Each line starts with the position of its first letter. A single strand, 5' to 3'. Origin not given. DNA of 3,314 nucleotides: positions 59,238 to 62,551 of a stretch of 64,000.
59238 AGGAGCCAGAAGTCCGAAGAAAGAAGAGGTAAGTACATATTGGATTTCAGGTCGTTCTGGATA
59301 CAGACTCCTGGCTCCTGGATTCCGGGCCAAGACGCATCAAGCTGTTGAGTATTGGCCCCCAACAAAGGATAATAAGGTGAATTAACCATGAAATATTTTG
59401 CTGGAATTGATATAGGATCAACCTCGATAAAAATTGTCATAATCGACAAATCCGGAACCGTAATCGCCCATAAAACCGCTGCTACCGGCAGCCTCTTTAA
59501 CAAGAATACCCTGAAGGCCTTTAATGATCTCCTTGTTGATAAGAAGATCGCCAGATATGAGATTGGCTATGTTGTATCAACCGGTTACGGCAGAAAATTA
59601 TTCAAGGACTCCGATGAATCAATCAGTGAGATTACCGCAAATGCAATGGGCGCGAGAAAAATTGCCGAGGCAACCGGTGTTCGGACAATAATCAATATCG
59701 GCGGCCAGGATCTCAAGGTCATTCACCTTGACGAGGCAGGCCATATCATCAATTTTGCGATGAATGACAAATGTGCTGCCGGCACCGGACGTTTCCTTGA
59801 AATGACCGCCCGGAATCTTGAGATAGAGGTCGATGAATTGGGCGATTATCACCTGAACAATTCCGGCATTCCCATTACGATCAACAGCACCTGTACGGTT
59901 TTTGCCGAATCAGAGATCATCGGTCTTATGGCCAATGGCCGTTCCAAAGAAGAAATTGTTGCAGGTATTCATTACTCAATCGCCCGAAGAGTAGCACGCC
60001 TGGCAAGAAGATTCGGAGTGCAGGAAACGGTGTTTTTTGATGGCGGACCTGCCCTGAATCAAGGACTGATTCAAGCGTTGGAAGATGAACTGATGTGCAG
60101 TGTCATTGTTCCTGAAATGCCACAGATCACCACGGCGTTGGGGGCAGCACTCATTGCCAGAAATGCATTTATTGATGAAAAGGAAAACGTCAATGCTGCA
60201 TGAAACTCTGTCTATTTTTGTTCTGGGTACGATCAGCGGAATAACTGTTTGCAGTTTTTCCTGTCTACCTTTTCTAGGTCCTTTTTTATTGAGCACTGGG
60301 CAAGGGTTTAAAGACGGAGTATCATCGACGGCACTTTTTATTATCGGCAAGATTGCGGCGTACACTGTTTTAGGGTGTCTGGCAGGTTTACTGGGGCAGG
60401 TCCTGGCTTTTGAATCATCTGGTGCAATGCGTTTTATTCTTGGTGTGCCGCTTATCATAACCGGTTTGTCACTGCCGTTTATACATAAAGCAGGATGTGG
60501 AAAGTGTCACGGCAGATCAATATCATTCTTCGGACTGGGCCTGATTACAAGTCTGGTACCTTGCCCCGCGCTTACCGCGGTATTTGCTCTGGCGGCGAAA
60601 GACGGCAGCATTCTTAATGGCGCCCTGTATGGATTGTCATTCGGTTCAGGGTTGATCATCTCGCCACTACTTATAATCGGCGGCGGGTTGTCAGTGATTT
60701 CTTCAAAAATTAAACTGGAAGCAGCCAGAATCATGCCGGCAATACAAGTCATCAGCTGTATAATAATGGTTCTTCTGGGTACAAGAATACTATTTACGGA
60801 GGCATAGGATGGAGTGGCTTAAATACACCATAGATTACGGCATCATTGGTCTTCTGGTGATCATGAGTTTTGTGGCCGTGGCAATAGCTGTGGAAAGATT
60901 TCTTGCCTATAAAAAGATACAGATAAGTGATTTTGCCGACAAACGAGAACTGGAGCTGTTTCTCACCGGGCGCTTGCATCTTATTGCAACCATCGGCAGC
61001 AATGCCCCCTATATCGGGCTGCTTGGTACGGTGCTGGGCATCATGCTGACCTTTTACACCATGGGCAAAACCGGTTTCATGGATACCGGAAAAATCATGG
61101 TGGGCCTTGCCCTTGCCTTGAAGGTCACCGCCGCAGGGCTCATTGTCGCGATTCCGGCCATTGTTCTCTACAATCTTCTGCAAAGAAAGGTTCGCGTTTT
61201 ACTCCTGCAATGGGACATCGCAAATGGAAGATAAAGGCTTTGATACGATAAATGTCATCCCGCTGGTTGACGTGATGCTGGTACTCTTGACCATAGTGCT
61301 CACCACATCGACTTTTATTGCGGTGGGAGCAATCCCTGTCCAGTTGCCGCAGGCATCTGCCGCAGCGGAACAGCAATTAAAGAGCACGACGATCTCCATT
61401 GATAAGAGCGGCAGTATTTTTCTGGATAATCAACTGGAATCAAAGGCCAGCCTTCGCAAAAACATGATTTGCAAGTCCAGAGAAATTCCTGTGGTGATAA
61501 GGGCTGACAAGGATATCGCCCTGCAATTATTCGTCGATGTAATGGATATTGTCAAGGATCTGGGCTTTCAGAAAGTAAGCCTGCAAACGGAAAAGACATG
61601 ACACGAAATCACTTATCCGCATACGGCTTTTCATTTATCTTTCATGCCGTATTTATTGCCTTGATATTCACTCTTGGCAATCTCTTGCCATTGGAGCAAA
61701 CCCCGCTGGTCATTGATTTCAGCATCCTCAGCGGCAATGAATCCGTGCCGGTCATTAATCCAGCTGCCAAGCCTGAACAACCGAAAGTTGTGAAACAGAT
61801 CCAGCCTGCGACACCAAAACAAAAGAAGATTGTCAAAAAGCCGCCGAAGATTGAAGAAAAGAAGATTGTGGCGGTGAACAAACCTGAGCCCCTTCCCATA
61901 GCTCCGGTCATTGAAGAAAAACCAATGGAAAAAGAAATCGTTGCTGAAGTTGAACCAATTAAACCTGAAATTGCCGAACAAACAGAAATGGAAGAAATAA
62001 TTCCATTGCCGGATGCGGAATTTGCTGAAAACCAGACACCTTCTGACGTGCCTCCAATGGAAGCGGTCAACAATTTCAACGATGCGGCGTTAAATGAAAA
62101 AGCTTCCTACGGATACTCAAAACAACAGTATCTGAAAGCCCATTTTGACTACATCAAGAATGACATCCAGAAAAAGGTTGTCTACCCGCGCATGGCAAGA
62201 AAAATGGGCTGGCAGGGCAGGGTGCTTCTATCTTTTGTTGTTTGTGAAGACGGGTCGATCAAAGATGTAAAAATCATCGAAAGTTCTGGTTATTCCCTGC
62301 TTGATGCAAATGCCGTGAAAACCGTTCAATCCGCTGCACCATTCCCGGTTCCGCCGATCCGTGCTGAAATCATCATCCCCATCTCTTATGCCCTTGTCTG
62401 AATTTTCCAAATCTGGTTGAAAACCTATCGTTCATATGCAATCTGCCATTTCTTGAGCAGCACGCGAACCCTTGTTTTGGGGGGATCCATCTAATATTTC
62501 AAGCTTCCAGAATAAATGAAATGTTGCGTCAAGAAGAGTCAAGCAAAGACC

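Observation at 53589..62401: Nine-gene TonB-energised operon that embeds an ATP-driven low-potential reductase pair and redox membrane proteins instead of an ABC permease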

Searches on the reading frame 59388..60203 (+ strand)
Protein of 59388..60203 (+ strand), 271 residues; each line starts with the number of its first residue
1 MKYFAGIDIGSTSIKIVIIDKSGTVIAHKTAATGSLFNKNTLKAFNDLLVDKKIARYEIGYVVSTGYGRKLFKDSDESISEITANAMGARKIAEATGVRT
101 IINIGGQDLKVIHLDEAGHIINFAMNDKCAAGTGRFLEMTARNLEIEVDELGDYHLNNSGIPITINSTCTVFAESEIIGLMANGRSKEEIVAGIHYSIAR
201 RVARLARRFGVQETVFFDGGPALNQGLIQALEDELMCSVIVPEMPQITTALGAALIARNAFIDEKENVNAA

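Call 3: search_protein_families(library=pfam, proteins=[window:59388-60203:+], max_evalue=0.01)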
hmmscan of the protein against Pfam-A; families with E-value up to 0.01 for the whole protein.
window:59388-60203:+ (271 aa): 5 families
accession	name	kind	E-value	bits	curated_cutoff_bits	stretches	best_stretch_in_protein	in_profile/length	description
PF01869.26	BcrAD_BadFG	-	7.2e-55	186.8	31.5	1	6-257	2-271/271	BadF/BadG/BcrA/BcrD ATPase family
PF00370.27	FGGY_N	-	2.3e-05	24.6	28.8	1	3-40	1-38/245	FGGY family of carbohydrate kinases, N-terminal domain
PF02782.22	FGGY_C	-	8.4e-05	22.9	27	1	184-257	117-194/198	FGGY family of carbohydrate kinases, C-terminal domain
PF22521.2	HypF_C_2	-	0.0059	16.8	27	0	173-236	152-218/241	Carbamoyltransferase, Kae1-like Domain, second subdomain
PF00480.26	ROK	-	0.0081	16.2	22.9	0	5-62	2-60/294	ROK family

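Call 4: search_protein_families(library=ncbifam, proteins=[window:59388-60203:+], max_evalue=0.01)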
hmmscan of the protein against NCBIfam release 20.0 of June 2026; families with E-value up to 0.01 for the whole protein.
window:59388-60203:+ (271 aa): 15 families
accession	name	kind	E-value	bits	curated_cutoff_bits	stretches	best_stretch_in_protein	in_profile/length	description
TIGR00241.1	CoA_E_activ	domain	4.3e-72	242.6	125.4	1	5-256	3-248/248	acyl-CoA dehydratase activase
TIGR03192.1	benz_CoA_bzdQ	equivalog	3.5e-46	158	380.2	1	5-257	35-286/293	benzoyl-CoA reductase, bzd-type, subunit Q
TIGR02259.1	benz_CoA_red_A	equivalog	5.3e-41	140.8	578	2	60-232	231-402/432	benzoyl-CoA reductase subunit A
TIGR03286.1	methan_mark_15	hypoth_equivalog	2.5e-39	135.4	455.75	1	5-258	147-402/404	methanogenesis marker 15 protein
TIGR02261.1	benz_CoA_red_D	equivalog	7.4e-35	120.4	312.85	1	5-245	4-248/262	benzoyl-CoA reductase subunit D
TIGR01312.1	XylB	equivalog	9.4e-07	27.7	380.25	0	6-33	2-29/481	xylulokinase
NF009842.0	PRK13317.1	equivalog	3.2e-06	26.7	234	1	1-95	1-90/277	type II pantothenate kinase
TIGR01311.1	glycerol_kin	equivalog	3.7e-06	25.5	590.35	1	176-261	362-450/496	glycerol kinase GlpK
NF011660.0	PRK15080.1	equivalog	1.2e-05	24.7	182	0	190-258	207-274/277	ethanolamine utilization protein EutJ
NF007251.0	PRK09698.1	equivalog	1.6e-05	24.3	253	1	2-58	6-61/304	allose kinase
NF007144.0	PRK09585.2-3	equivalog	0.00047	19.4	436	1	167-248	234-318/358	anhydro-N-acetylmuramic acid kinase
NF000756.0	PRK00047.1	subfamily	0.00099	17.5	498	0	202-259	393-450/502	glycerol kinase GlpK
TIGR02529.1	EutJ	subfamily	0.0057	16.2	152.1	0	196-255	180-238/239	ethanolamine utilization protein EutJ family protein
NF008187.0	PRK10939.1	equivalog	0.0064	15.2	528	0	200-257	401-455/521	autoinducer-2 kinase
TIGR03123.1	one_C_unchar_1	hypoth_equivalog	0.0088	15.3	244.1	0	6-89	2-84/327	probable H4MPT-linked C1 transfer pathway protein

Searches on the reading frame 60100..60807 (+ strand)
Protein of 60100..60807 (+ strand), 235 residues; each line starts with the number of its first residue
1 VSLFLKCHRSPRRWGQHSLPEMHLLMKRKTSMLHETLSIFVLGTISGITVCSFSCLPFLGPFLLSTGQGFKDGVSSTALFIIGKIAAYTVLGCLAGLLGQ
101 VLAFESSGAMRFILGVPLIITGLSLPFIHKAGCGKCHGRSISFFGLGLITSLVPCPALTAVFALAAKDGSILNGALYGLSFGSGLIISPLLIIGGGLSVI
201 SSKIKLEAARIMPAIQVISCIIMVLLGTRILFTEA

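Call 3: search_protein_families(library=pfam, proteins=[window:60100-60807:+], max_evalue=0.01)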
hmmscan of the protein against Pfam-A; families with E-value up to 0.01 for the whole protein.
window:60100-60807:+ (235 aa): 2 families
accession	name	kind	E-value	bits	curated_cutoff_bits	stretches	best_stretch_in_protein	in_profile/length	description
PF13386.12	DsbD_2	-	2.5e-18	67.1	24.9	1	39-218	2-195/199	Cytochrome C biogenesis protein transmembrane region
PF02683.22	DsbD_TM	-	0.0003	20.6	27.1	1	37-124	6-94/219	Cytochrome C biogenesis protein transmembrane domain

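Call 4: search_protein_families(library=ncbifam, proteins=[window:60100-60807:+], max_evalue=0.01)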
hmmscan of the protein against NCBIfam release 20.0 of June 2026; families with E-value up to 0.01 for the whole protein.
window:60100-60807:+ (235 aa): 0 families

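Call 79: find_homologous_proteins(query=window:60193-60807:+, max_evalue=0.001)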
Query window:60193-60807:+ (204 aa): 9 proteins with E <= 0.001 among 1134 candidates.
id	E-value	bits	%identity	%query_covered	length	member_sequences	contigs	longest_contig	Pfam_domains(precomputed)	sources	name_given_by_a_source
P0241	6.5e-119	413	100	100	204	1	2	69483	PF13386.13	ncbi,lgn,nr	ncbi:MAG: sulfite exporter TauE/SafE family protein [Proteobacteria bacterium]|nr:sulfite exporter T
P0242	3.1e-75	270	65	100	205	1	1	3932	PF13386.13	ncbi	-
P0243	3.1e-66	241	58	98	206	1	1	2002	PF13386.13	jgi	-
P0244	3.8e-48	182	47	98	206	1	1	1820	PF13386.13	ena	-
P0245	2.2e-47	179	50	100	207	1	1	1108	PF02683.23,PF13386.13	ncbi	-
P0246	7.3e-47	178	45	98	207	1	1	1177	PF02683.23,PF13386.13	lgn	-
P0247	6.9e-40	155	48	97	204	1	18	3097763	PF02683.23,PF13386.13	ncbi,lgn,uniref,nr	ncbi:urease accessory protein UreH domain-containing protein [Desulfurivibrio alkaliphilus]|uniref:C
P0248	1.3e-39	154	38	100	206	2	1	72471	PF13386.13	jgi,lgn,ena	-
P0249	2.9e-4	39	31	96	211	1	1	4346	PF13386.13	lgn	-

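Call 80: find_encoding_contigs(protein=P0247, flank=10000, max_places=1)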
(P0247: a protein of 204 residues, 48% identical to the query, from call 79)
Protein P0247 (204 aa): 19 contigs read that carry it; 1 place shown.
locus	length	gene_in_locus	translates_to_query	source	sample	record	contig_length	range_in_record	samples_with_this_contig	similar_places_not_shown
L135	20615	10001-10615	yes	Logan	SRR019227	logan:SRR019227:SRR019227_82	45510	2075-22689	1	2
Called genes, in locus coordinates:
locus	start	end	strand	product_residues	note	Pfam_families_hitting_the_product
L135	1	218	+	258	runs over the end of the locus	PF00072:Response_reg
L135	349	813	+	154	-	PF25159:DUF7826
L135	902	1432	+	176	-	PF02830:V4R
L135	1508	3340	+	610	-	PF01541:GIY-YIG, PF27096:UvrC_M, PF02151:UVR, PF22920:UvrC_RNaseH, PF08459:UvrC_RNaseH_dom, PF12826:HHH_2 (weak), PF14520:HHH_5, PF00633:HHH (weak)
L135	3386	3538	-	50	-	-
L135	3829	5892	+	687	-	PF07715:Plug, PF00593:TonB_dep_Rec_b-barrel, PF14905:OMP_b-brl_3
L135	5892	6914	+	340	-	-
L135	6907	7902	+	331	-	PF12801:Fer4_5, PF00037:Fer4 (faint), PF13237:Fer4_10, PF12838:Fer4_7, PF13187:Fer4_9 (weak), PF14697:Fer4_21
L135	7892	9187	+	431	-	PF06050:HGD-D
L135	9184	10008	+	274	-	PF01869:BcrAD_BadFG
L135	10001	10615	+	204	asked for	PF02683:DsbD_TM (faint), PF13386:DsbD_2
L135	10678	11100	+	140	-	PF01618:MotA_ExbB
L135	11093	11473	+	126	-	PF02472:ExbD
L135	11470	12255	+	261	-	-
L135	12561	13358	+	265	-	PF01592:NifU_N, PF04324:Fer2_BFD, PF01106:NifU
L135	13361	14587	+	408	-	PF00155:Aminotran_1_2, PF00266:Aminotran_5, PF01212:Beta_elim_lyase (weak)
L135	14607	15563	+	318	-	PF02511:Thy1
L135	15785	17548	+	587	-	PF01268:FTHFS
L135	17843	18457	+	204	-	PF00989:PAS (faint), PF08448:PAS_4, PF13188:PAS_8 (weak)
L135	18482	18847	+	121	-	PF00072:Response_reg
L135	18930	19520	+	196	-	PF04509:CheC (faint)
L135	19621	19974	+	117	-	PF07238:PilZ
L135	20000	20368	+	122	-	-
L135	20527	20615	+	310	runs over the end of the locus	PF13717:Zn_ribbon_4, PF10609:ParA, PF00142:Fer4_NifH (faint), PF01656:CbiA, PF02374:ArsA_ATPase (weak), PF06564:CBP_BcsQ (faint), PF09140:MipZ (faint), PF13614:AAA_31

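Call 88: predict_structure(alignment_id=A6)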
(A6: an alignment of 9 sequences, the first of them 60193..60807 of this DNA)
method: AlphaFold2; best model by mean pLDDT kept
length: 204 residues; sequences in the alignment: 9
mean_pLDDT: 71.2   pTM: 0.65
mean pLDDT of the five models: 71.2, 68.7, 66.1, 65.8, 64.5
residues with pLDDT >= 90: 0; 70-90: 120; 50-70: 71; < 50: 13
segments of 3 or more residues with pLDDT < 50: 73-75, 100-107
pLDDT, mean of each block of 10 residues (from residue 1): 79 79 71 71 83 85 76 54 63 57 48 69 71 79 86 80 78 65 69 69 54
secondary structure, 60 per line:
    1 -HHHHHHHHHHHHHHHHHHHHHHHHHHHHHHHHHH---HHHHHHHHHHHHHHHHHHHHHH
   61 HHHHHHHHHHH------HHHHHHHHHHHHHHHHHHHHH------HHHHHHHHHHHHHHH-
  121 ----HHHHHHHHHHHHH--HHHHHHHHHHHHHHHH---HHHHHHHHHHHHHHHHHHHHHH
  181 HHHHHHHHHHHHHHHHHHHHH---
elements in order: H2-35 H39-71 H78-98 H105-119 H125-137 H140-155 H159-201

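Call 94: fold_search(model_id=the predicted structure, library=pdb)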
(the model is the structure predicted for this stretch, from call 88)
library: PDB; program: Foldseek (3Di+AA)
matches with E <= 10: 341; with E <= 0.001: 0
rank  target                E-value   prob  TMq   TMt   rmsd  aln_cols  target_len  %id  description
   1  5vkv_MODEL_1_A        2.2e-02  1.00  0.50  0.47   6.9       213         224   24  Solution NMR structure of the membrane electron transporter CcdA (released 2018-01-31)
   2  9qtq_G                1.3e-01  0.28  0.20  0.17  17.6       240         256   18  Structure of the energy converting methyltransferase (Mtr) of Methanosarcina mazei in complex with a novel protein bin (released 2025-12-24)
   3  9ucm_A                3.7e-01  0.14  0.18  0.10  15.0       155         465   19  Cryo-EM structure of the human G6P transporter SLC37A2 in the apo state with a symmetric ER luminal-open conformation. (released 2025-11-05)
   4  7xk3_E                4.1e-01  0.69  0.40  0.41   9.5       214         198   17  Cryo-EM structure of Na+-pumping NADH-ubiquinone oxidoreductase from Vibrio cholerae, state 1 (released 2022-07-20)
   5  8ahx_A                5.5e-01  0.35  0.30  0.31  10.4       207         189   23  Cryo-EM structure of the nitrogen-fixation associated NADH:ferredoxin oxidoreductase RNF from Azotobacter vinelandii (released 2023-11-01)
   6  6i1z_B                6.0e-01  0.08  0.15  0.12  20.6       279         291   11  Outward facing structure of apo CST (released 2019-06-05)
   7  8a1v_E                6.3e-01  0.63  0.40  0.41   9.9       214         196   17  Sodium pumping NADH-quinone oxidoreductase with substrate Q2 (released 2023-06-14)
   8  8a1w_E                6.9e-01  0.63  0.41  0.42   9.7       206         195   17  Sodium pumping NADH-quinone oxidoreductase with substrate Q1 (released 2023-06-14)
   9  8q3v_c                6.9e-01  0.15  0.23  0.21  18.2       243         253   14  Cryo-EM structure of the methanogenic Na+ translocating N5-methyl-H4MPT:CoM methyltransferase complex (released 2024-07-10)
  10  9eri_A                7.3e-01  0.21  0.27  0.28  10.7       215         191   18  Cryo-EM structure of sodium pumping Rnf complex from Acetobacterium woodii bound to NADH (released 2025-03-05)
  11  9w1p_A                7.6e-01  0.63  0.41  0.24   8.5       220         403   14  G6P-bound human SLC37A4 lateral dimer (released 2025-11-19)
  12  7zc6_A                7.6e-01  0.41  0.37  0.39   9.7       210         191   18  Na+ - translocating ferredoxin: NAD+ reductase (Rnf) of C. tetanomorphum (released 2022-09-28)
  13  6i1z_A                7.6e-01  0.06  0.16  0.12  21.6       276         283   13  Outward facing structure of apo CST (released 2019-06-05)
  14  9irw                  8.0e-01  0.28  0.28  0.14  10.8       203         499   16  Structure of human URAT1 bound with urate (released 2025-01-15)
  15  9il4_A                8.4e-01  0.28  0.27  0.18  12.5       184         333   17  Structure and iron-transporting mechanism of BOCT1 (released 2025-07-02)
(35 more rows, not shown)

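Call 103: search_protein_families(library=ncbifam, proteins=[L135:3829-5892:+], max_evalue=1e-8)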
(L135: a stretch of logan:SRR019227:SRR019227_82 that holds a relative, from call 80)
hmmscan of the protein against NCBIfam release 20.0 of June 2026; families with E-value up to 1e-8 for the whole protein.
L135:3829-5892:+ (687 aa): 31 families (the best 25 are shown)
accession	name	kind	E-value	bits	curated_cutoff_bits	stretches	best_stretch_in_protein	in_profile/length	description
TIGR01783.1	TonB-siderophor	subfamily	9e-61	206.3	223.5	1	46-681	4-647/649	TonB-dependent siderophore receptor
TIGR01785.1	TonB-hemin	subfamily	2e-54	185.2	316.85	2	368-683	352-677/677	TonB-dependent heme/hemoglobin receptor family protein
TIGR01779.1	TonB-B12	equivalog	1.8e-47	162.2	599.7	2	18-205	19-206/614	TonB-dependent vitamin B12 receptor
NF041535.1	TonB_rec_PqqU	equivalog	2.2e-45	155.2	1200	1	40-655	12-647/676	TonB-dependent receptor PqqU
TIGR01786.1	TonB-hemlactrns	subfamily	7.4e-42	143.6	323.75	2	350-683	356-719/719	TonB-dependent hemoglobin/transferrin/lactoferrin family receptor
NF007926.1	PRK10641.1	equivalog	1.3e-38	132.9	836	2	4-210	6-209/617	TonB-dependent vitamin B12 receptor BtuB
NF010010.0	PRK13483.1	equivalog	3.5e-34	117.8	927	1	14-159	19-168/660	ligand-gated channel protein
NF050067.1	TonBEntbctnRecCfrA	equivalog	1.1e-31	109.9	1200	1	6-163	6-167/698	TonB-dependent ferric enterobactin receptor CfrA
NF010651.0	PRK14050.1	equivalog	4.4e-31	107.8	884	2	33-162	68-194/730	TonB-dependent siderophore receptor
NF010038.0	PRK13513.1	equivalog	4.2e-29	101.6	942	1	13-168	18-179/659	ligand-gated channel protein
NF053590.1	TonB_dep_TOL0244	equivalog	3.5e-28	98.6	645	1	26-211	9-197/604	TOL_0244 family TonB-dependent receptor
TIGR04056.1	OMP_RagA_SusC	subfamily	6.4e-27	94.3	368.25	1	24-166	75-217/981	SusC/RagA family TonB-linked outer membrane protein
NF007478.2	PRK10064.1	equivalog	9e-27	93.6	745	1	11-157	16-161/663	catecholate siderophore receptor CirA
NF010650.0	PRK14049.1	equivalog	9e-26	90.2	904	2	318-683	362-729/729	ferrioxamine B receptor precursor protein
NF010012.0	PRK13486.1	equivalog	1.5e-25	89.7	924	1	30-158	28-162/696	TonB-dependent receptor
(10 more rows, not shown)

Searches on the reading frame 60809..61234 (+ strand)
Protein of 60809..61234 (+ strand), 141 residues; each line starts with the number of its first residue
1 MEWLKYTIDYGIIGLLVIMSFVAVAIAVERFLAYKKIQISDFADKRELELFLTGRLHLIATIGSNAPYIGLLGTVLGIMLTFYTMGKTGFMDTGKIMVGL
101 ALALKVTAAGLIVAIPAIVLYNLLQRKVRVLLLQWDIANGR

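Call 3: search_protein_families(library=pfam, proteins=[window:60809-61234:+], max_evalue=0.01)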
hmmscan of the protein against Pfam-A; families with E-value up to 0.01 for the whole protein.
window:60809-61234:+ (141 aa): 1 family
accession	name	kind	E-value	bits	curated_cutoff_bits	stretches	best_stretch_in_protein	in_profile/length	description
PF01618.21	MotA_ExbB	-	1.4e-27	96.4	22.9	1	52-136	42-126/127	MotA/TolQ/ExbB proton channel family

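Call 4: search_protein_families(library=ncbifam, proteins=[window:60809-61234:+], max_evalue=0.01)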
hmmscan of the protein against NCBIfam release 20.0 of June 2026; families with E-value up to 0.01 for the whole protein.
window:60809-61234:+ (141 aa): 6 families
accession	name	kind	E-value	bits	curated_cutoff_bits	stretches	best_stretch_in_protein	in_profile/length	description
TIGR02805.1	exbB2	equivalog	7.8e-47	158.9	135.35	1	3-136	2-135/138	TonB-system energizer ExbB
TIGR02796.1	tolQ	equivalog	8.6e-22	78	221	1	46-130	114-198/216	protein TolQ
TIGR02797.1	exbB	equivalog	2.4e-17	63.4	206.2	1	58-129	121-192/211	tonB-system energizer ExbB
NF008066.0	PRK10801.1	equivalog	1.3e-16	60.8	403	1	45-136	117-207/230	Tol-Pal system protein TolQ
NF007722.0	PRK10414.1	equivalog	3.6e-15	56.1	402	1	58-128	132-202/244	tol-pal system-associated acyl-CoA thioesterase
NF006284.1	PRK08456.1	equivalog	0.0014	17.8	380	1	47-114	134-196/252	flagellar motor stator protein MotA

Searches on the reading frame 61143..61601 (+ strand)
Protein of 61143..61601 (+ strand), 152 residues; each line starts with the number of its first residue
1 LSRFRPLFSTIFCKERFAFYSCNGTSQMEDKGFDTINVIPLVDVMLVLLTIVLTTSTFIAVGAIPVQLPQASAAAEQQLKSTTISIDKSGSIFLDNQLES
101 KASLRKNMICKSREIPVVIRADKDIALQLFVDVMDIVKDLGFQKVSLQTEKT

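Call 3: search_protein_families(library=pfam, proteins=[window:61143-61601:+], max_evalue=0.01)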
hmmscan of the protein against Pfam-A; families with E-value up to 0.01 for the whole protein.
window:61143-61601:+ (152 aa): 1 family
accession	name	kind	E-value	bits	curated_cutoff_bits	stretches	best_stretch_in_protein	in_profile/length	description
PF02472.21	ExbD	-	7.1e-25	88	25.4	1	35-151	7-127/128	Biopolymer transport protein ExbD/TolR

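Call 4: search_protein_families(library=ncbifam, proteins=[window:61143-61601:+], max_evalue=0.01)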
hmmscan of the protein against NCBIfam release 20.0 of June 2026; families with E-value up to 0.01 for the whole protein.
window:61143-61601:+ (152 aa): 5 families
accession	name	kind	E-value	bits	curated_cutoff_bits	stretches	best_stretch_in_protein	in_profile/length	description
TIGR02804.1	ExbD_2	equivalog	9.5e-26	90.6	123.45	1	33-150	1-120/121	TonB system transport protein ExbD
TIGR02801.1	tolR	equivalog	2.6e-22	79.8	127.3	1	35-150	4-129/129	protein TolR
NF008429.0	PRK11267.1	equivalog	1.9e-13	50.6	216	1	32-150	14-135/141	TonB system transport protein ExbD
TIGR02803.1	ExbD_1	equivalog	5.2e-13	49.2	152.95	1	35-148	3-119/122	TonB system transport protein ExbD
NF008248.0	PRK11024.1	equivalog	2.3e-06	27.8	162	1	35-150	15-140/142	colicin uptake protein TolR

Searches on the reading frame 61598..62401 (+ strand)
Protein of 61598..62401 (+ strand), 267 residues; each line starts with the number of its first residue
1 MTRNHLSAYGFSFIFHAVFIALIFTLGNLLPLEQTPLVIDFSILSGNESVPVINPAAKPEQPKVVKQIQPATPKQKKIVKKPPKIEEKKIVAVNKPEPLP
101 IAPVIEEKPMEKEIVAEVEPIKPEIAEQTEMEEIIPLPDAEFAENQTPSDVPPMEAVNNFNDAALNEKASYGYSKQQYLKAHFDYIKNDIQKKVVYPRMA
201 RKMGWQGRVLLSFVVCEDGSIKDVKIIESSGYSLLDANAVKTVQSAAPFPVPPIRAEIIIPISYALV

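Call 3: search_protein_families(library=pfam, proteins=[window:61598-62401:+], max_evalue=0.01)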
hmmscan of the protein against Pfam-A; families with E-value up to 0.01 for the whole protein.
window:61598-62401:+ (267 aa): 2 families
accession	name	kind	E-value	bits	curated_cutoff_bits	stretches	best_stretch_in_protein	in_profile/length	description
PF03544.19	TonB_C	-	2.6e-20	73.1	24.6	1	194-266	3-79/79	Gram-negative bacterial TonB protein C-terminal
PF13103.11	TonB_2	-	5.5e-06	26.9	22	1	186-253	8-72/85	TonB C terminal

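Call 4: search_protein_families(library=ncbifam, proteins=[window:61598-62401:+], max_evalue=0.01)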
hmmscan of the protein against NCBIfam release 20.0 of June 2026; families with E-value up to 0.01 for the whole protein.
window:61598-62401:+ (267 aa): 4 families
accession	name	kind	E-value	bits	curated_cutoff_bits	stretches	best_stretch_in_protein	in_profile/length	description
TIGR01352.1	tonB_Cterm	subfamily_domain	6.3e-19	68.1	27.1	1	196-265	3-74/76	TonB family protein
NF047760.1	LIC10042_TonB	equivalog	5.9e-08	33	100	1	188-266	79-155/156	LIC_10042 family TonB-like protein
NF008082.0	PRK10819.1-3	equivalog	0.00015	21.7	265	1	96-231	65-203/242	TonB system transport protein TonB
TIGR02794.1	tolA_full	equivalog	0.00038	19.8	59.45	1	180-256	278-348/362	cell envelope integrity protein TolA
